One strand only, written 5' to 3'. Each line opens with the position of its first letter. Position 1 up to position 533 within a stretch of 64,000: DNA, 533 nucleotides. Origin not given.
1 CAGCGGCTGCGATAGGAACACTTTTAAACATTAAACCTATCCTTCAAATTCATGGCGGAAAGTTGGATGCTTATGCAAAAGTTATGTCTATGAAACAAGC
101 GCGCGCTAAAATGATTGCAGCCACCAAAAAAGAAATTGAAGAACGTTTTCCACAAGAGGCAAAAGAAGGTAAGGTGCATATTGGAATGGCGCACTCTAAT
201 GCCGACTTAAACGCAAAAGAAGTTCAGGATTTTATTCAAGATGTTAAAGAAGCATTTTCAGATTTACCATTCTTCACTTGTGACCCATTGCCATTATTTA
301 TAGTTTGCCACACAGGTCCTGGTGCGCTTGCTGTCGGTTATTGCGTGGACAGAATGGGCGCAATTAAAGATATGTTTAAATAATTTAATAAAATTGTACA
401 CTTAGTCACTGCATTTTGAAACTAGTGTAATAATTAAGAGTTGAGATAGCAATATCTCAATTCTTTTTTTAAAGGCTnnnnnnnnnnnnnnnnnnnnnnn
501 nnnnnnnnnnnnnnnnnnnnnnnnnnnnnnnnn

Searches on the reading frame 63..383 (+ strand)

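Call 47: search_protein_families(library=pfam, proteins=[window:63-383:+], max_evalue=0.01)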
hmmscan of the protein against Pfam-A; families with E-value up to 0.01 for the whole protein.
window:63-383:+ (106 aa): 1 family
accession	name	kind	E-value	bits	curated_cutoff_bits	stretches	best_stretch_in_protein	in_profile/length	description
PF02645.21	DegV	-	2.3e-07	30.9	27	1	3-94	198-278/280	Uncharacterised protein, DegV family COG1307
